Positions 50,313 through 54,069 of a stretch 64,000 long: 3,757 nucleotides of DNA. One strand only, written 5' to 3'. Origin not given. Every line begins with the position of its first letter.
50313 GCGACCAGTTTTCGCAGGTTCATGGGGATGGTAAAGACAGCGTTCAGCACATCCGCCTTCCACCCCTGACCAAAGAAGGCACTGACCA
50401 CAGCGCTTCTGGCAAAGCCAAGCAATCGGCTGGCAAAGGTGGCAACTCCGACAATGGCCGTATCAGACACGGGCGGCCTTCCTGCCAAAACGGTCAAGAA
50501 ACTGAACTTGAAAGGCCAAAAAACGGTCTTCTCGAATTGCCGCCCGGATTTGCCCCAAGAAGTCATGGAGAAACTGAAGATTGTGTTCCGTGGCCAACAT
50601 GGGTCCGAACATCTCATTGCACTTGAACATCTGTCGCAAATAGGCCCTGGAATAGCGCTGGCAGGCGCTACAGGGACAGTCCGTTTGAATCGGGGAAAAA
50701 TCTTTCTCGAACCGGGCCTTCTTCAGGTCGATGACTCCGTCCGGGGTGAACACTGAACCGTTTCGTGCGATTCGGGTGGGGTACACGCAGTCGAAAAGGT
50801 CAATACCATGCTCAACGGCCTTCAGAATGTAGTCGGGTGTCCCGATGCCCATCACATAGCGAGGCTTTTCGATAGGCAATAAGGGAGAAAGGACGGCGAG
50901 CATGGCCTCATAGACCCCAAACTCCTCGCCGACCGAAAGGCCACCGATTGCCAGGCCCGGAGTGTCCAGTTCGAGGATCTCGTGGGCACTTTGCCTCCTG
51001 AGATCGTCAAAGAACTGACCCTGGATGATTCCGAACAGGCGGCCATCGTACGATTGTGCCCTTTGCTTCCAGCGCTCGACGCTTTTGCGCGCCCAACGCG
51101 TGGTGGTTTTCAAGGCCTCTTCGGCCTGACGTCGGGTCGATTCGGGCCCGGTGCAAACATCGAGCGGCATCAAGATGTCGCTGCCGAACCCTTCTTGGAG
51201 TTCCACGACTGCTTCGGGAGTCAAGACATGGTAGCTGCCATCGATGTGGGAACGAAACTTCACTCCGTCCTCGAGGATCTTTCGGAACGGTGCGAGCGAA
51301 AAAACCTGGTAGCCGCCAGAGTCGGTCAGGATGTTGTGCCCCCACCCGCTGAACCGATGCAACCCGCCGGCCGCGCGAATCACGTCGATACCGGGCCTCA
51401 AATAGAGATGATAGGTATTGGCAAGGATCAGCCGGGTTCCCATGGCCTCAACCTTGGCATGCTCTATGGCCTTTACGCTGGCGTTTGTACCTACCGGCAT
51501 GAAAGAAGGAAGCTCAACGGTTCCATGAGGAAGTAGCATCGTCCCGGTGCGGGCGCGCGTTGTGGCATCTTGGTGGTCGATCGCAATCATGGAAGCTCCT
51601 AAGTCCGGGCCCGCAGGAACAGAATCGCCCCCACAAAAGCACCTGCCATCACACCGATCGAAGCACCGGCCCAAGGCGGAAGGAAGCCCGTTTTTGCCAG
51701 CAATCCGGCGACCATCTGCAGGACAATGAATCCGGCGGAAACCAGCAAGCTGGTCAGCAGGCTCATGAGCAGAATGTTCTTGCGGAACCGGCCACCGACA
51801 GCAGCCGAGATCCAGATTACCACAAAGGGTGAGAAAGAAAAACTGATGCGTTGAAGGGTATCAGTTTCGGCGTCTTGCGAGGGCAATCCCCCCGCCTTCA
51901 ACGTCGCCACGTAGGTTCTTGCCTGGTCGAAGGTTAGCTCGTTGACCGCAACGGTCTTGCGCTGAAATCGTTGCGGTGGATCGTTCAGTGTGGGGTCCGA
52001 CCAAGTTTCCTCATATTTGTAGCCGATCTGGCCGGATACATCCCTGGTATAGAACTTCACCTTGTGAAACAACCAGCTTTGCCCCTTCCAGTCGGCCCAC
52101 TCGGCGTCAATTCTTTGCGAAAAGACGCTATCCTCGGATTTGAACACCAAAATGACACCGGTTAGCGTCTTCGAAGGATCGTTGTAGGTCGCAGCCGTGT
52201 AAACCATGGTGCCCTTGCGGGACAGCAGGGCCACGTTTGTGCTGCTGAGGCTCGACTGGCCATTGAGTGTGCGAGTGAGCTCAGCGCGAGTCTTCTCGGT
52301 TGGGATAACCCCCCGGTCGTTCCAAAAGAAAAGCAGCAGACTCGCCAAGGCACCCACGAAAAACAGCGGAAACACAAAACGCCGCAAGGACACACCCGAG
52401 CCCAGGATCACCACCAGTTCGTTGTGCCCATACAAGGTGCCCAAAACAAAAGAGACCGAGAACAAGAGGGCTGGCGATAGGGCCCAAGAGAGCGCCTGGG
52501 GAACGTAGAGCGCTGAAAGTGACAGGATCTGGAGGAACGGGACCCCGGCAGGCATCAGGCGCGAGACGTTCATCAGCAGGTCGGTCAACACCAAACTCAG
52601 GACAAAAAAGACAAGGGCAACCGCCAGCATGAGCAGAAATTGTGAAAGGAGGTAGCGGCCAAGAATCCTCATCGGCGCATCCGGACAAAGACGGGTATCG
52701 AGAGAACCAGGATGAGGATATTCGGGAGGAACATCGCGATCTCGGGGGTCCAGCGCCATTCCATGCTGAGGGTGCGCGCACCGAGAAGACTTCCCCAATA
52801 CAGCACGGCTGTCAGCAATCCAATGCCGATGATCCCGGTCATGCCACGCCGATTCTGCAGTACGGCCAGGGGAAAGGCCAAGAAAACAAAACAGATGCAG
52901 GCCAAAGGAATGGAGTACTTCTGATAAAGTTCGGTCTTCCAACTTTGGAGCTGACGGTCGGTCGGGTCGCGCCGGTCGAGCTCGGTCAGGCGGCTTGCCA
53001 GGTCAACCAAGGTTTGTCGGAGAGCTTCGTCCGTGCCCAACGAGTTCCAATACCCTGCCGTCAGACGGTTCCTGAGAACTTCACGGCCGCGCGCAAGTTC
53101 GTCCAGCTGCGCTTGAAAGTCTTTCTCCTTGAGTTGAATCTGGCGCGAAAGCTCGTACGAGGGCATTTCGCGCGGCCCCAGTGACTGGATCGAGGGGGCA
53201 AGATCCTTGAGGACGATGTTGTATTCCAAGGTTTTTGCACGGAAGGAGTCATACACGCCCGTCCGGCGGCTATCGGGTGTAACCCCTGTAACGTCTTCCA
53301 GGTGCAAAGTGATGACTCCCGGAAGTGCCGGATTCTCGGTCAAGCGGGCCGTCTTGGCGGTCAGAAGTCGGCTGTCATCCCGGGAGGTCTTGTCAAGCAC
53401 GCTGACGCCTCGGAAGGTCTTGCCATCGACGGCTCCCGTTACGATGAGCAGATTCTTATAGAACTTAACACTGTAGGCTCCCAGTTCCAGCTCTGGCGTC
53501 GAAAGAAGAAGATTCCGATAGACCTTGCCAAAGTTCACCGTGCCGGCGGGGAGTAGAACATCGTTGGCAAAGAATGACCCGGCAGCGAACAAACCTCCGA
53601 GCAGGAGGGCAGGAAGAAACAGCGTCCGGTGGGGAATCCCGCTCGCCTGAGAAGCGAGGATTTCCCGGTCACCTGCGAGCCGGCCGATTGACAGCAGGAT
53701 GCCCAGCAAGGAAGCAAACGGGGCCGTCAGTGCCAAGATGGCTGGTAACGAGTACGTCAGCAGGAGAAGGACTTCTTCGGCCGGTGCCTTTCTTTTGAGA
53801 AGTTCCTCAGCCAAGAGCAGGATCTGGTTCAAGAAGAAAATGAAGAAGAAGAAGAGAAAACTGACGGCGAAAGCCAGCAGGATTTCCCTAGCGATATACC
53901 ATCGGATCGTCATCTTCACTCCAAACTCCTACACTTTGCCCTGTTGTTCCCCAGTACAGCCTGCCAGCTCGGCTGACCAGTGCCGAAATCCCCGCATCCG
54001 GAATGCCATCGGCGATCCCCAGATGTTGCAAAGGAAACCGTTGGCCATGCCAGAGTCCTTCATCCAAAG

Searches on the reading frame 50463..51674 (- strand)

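Call 59: search_protein_families(library=pfam, proteins=[window:50463-51674:-], max_evalue=0.00001)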
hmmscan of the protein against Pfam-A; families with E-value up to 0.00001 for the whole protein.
window:50463-51674:- (403 aa): 1 family
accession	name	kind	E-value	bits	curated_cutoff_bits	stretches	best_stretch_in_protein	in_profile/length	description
PF01702.25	TGT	-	1.7e-143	478.5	26.3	1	40-396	2-355/357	Queuine tRNA-ribosyltransferase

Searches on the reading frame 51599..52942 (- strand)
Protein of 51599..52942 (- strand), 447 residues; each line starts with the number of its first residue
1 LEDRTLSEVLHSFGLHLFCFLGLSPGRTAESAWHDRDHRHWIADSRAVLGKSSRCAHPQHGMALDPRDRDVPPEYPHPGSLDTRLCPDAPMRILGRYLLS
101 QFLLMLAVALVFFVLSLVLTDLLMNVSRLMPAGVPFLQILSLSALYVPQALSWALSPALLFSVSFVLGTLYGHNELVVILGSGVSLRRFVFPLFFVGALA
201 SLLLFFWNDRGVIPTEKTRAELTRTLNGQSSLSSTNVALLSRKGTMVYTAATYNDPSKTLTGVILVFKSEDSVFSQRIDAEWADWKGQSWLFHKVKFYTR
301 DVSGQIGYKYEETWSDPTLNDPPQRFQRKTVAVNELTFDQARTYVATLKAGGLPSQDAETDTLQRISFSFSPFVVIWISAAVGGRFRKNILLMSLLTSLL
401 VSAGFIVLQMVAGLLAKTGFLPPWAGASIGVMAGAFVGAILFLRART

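Call 59: search_protein_families(library=pfam, proteins=[window:51599-52942:-], max_evalue=0.00001)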
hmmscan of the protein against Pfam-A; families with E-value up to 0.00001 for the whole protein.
window:51599-52942:- (447 aa): 1 family
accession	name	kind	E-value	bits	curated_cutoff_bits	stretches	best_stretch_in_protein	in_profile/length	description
PF03739.19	LptF_LptG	-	2e-58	198.6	27.9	1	96-444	1-353/353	Lipopolysaccharide export system permease LptF/LptG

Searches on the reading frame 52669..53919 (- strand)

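Call 59: search_protein_families(library=pfam, proteins=[window:52669-53919:-], max_evalue=0.00001)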
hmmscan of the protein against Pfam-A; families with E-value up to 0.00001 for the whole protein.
window:52669-53919:- (416 aa): 1 family
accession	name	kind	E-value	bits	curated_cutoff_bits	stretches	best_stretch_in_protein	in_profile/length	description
PF03739.19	LptF_LptG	-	5.3e-64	216.9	27.9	1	7-411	1-351/353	Lipopolysaccharide export system permease LptF/LptG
